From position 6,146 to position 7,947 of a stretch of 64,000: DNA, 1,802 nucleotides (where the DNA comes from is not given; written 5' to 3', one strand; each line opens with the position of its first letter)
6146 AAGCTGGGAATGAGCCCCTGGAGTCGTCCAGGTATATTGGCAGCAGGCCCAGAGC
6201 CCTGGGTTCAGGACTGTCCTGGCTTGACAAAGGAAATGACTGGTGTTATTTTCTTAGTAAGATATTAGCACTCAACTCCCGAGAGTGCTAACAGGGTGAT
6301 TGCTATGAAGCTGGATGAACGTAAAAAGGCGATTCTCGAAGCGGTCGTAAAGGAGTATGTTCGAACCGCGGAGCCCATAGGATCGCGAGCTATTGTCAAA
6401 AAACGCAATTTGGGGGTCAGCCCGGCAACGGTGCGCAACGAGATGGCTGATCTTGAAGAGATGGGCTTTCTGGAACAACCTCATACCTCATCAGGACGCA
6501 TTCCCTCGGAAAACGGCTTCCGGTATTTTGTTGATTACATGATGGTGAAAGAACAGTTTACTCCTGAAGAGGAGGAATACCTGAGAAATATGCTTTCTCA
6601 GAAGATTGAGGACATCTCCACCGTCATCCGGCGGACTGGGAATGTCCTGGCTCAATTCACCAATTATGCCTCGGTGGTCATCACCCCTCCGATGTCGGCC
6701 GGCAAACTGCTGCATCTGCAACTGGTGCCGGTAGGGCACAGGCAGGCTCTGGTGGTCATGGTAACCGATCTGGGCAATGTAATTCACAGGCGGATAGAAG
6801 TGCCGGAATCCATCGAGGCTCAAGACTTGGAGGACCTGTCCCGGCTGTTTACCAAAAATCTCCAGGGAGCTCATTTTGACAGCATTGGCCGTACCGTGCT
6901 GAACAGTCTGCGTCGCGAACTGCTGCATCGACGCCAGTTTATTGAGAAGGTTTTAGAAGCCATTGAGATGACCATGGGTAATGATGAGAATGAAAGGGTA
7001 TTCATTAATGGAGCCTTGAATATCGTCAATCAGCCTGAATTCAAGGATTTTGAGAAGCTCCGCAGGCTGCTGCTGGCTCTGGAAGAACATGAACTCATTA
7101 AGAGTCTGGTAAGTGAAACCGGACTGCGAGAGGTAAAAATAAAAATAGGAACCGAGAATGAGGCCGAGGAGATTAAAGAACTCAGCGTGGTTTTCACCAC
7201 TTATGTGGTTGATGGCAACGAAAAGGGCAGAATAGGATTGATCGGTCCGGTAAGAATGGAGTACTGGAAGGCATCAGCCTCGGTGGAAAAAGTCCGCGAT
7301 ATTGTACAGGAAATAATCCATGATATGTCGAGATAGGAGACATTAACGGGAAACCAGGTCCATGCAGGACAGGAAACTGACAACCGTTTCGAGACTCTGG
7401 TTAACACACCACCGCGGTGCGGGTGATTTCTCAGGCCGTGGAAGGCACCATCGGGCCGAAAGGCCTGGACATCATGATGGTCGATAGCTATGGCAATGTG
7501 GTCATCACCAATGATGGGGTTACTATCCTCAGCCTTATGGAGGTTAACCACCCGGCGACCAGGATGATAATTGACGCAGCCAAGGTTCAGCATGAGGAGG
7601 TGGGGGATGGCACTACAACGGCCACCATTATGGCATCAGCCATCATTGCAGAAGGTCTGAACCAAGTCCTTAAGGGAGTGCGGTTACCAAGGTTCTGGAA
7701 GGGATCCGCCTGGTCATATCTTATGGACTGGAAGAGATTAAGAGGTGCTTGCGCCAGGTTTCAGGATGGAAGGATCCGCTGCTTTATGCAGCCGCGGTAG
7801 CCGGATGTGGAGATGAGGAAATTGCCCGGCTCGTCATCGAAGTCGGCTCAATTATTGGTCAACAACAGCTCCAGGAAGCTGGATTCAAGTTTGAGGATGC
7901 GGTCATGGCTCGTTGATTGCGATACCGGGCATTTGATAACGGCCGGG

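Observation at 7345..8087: Decayed archaeal-type (group II/III) chaperonin gene embedded in the hrcA-grpE-dnaK heat-shock operon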

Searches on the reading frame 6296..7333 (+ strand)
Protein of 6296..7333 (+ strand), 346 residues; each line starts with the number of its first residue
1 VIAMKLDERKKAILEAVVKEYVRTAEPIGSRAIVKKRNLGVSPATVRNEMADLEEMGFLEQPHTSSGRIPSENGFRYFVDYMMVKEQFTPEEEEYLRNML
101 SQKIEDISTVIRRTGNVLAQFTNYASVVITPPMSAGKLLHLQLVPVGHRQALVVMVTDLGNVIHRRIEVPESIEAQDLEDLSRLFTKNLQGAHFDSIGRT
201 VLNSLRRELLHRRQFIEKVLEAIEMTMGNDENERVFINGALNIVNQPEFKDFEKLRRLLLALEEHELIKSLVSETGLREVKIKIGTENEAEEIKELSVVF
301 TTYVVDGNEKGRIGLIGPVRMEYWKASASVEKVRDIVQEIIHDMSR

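Call 16: find_related_loci(query=window:6296-7333:+, collection=genome_contigs, flank=4000)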
Query window:6296-7333:+ (346 aa) in genome_contigs; peptide patterns used: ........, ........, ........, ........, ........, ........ (x = any residue, [..] = any of these).
600 stretches matched a pattern (row limit reached: there are more); 573 encode a relative of the query (tblastn E <= 1e-3); the best 80 are kept; 80 distinct loci.
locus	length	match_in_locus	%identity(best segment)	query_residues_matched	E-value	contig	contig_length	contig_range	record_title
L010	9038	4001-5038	92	1-346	0e+0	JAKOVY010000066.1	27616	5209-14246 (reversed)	MAG: Bacillota bacterium isolate JPNG_maxbin.080 k201_322831, whole genome shotgun sequence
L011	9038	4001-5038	91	1-346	0e+0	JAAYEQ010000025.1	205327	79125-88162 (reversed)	MAG: Syntrophomonadaceae bacterium isolate AS07pgkLD_164 38333_AS07, whole genome shotgun sequence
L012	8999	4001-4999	81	1-333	0e+0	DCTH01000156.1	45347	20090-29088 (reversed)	MAG TPA_asm: Syntrophothermus sp. UBA1445 UBA1445_contig_39581, whole genome shotgun sequence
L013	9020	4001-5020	71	1-341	6e-166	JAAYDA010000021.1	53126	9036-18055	MAG: Syntrophomonadaceae bacterium isolate AS06rmzACSIP_514 252307_AS06, whole genome shotgun sequence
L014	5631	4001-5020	64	6-346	1e-150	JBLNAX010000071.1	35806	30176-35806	MAG: Acidobacteriota bacterium isolate MAG166 PRJNA951521_bin26_renamed_70, whole genome shotgun sequence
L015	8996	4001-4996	65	4-335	8e-148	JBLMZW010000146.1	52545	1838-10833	MAG: Chitinophagales bacterium isolate MAG193 PRJNA951521_bin50_renamed_145, whole genome shotgun sequence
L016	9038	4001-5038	58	1-346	4e-139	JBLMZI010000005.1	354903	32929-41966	MAG: Solirubrobacterales bacterium isolate MAG207 PRJNA951521_bin63_renamed_4, whole genome shotgun sequence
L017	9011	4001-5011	52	4-341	2e-115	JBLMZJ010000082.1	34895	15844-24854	MAG: Deltaproteobacteria bacterium isolate MAG206 PRJNA951521_bin62_renamed_81, whole genome shotgun sequence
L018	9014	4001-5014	51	4-342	6e-113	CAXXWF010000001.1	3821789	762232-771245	MAG: Syntrophomonadaceae bacterium isolate 510d5e25-0d66-4dd2-8cb2-8a0e7e1720a4 genome assembly, contig: contig_1, whole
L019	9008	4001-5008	51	4-340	1e-112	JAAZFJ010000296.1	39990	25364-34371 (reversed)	MAG: Syntrophomonadaceae bacterium isolate AS10tlH2TH_207 227065_AS10, whole genome shotgun sequence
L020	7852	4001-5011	49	4-341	1e-112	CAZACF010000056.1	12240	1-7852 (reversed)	MAG TPA_asm: uncultured Syntrophomonas sp. isolate SRP192927_co5_859 genome assembly, contig: NODE_8199_length_12240_cov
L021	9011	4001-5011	51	4-341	2e-110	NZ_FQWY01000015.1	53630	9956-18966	Thermosyntropha lipolytica DSM 11003, whole genome shotgun sequence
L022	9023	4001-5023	49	1-342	5e-108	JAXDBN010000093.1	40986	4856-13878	MAG: Syntrophomonadaceae bacterium isolate POMEDNA-B19 Raw2_k127_120056, whole genome shotgun sequence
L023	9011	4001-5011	50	4-342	1e-107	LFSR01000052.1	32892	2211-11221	MAG: Syntrophomonas sp. DTU018 scaffold4069, whole genome shotgun sequence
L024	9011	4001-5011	50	4-341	2e-108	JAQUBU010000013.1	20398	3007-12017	MAG: Syntrophomonadaceae bacterium isolate STCSWMC_114 NODE_6491_length_20398_cov_3.807755_ST_CSWMC, whole genome shotgu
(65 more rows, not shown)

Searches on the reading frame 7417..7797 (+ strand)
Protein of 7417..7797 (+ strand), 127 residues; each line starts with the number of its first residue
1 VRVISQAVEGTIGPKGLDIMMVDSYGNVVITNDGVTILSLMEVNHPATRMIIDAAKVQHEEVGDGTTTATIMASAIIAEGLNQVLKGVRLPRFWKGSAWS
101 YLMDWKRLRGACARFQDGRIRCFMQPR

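Call 39: search_protein_families(library=pfam, proteins=[window:7417-7797:+], max_evalue=0.01)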
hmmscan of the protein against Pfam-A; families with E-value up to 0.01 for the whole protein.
window:7417-7797:+ (127 aa): 1 family
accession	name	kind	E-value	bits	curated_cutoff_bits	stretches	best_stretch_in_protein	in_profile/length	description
PF00118.29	Cpn60_TCP1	-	1.1e-29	103.9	34.3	1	4-91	1-88/490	TCP-1/cpn60 chaperonin family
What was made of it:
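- On Cpn60/TCP-1 superfamily (Pfam PF00118): 103.9 bits for the raw 127-aa ORF (call 39).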
